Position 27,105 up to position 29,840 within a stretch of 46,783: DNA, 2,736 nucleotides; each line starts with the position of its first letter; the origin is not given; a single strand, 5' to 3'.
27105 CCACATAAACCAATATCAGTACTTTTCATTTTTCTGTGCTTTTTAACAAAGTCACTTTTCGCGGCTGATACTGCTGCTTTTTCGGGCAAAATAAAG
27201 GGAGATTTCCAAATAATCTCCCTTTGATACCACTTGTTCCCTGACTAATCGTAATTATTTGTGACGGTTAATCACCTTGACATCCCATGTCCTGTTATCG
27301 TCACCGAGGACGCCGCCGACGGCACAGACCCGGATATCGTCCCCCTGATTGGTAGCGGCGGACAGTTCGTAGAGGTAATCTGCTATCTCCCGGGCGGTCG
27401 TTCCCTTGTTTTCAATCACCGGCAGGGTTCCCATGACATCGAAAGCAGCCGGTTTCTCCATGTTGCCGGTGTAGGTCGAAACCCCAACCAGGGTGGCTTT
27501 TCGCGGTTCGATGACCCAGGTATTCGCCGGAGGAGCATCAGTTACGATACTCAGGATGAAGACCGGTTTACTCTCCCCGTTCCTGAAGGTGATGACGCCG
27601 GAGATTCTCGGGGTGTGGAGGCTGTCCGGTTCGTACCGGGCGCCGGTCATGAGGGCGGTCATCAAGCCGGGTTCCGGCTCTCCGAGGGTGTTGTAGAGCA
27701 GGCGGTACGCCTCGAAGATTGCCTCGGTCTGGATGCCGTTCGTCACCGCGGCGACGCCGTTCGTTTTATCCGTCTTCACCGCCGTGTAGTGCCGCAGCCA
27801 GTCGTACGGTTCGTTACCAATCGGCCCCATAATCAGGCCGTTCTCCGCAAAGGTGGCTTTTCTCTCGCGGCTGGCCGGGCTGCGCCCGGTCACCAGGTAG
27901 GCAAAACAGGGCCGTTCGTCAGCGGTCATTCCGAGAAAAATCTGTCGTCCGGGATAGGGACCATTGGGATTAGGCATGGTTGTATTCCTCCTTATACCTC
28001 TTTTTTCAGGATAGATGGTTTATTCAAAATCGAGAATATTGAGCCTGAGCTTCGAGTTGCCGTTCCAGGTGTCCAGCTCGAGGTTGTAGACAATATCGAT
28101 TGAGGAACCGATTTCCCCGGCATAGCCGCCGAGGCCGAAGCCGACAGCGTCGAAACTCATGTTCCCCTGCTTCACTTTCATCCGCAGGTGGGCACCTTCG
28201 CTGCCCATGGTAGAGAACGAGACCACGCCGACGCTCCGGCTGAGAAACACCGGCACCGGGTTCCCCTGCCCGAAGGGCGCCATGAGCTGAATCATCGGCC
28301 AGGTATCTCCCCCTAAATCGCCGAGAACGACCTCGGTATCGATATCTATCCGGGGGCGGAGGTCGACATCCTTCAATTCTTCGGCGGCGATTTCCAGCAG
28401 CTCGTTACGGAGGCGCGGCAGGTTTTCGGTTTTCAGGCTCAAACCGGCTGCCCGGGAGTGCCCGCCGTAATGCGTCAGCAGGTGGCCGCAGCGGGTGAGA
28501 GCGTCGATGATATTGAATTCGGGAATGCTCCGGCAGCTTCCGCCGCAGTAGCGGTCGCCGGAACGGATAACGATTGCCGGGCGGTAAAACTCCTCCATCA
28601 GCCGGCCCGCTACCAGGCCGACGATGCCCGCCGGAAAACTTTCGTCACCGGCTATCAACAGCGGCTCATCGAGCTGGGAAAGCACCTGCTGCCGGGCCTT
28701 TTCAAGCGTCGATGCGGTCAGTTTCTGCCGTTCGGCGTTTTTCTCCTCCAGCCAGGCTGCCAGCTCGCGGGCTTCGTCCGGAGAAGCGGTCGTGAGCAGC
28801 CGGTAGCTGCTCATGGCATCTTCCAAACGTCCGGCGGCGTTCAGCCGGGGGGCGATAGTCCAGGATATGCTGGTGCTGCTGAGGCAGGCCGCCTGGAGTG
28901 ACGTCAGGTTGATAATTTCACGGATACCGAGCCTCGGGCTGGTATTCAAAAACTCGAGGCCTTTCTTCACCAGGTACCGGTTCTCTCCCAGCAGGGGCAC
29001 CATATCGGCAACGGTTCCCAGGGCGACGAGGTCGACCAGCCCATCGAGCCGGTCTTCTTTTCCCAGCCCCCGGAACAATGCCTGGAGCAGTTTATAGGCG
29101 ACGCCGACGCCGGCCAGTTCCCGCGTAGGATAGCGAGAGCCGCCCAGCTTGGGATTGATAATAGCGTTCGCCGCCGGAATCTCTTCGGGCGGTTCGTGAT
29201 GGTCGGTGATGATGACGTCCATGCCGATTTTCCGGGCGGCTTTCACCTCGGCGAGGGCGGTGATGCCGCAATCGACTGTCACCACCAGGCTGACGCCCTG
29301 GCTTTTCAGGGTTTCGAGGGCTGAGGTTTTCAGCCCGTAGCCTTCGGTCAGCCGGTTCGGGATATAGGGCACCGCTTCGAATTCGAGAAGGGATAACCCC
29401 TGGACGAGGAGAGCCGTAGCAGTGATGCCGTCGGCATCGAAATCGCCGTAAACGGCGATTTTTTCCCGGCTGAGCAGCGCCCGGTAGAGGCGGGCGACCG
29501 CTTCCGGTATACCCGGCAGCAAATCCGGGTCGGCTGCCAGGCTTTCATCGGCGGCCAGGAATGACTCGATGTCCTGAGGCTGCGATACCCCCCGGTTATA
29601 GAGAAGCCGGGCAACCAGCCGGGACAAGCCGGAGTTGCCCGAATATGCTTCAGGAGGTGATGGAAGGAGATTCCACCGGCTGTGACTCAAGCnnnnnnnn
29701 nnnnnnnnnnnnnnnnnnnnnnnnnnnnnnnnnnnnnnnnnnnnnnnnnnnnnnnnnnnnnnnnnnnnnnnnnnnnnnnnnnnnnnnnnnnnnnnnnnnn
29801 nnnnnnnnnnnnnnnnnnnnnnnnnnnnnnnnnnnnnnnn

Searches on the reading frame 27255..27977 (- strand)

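Call 48: search_protein_families(library=pfam, proteins=[window:27255-27977:-], max_evalue=0.00001)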
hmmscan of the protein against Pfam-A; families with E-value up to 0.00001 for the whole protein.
window:27255-27977:- (240 aa): 1 family
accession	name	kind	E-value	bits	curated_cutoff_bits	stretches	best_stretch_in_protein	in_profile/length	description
PF07826.16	IMP_cyclohyd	-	1.9e-23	83.5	28.1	1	8-210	1-179/192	IMP cyclohydrolase-like protein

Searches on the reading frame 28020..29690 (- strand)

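Call 48: search_protein_families(library=pfam, proteins=[window:28020-29690:-], max_evalue=0.00001)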
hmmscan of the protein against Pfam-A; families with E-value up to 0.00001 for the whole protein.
window:28020-29690:- (556 aa): 3 families
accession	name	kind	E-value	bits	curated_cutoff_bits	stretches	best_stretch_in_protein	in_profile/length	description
PF17768.7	RecJ_OB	-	8e-26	90.6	27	1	450-554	1-107/107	RecJ OB domain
PF01368.27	DHH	-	1.8e-25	90.1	28.1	1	77-226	1-125/125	DHH family, N-terminal domain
PF02272.25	DHHA1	-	8.2e-11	42.7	25.9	1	344-436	4-101/102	DHHA1 domain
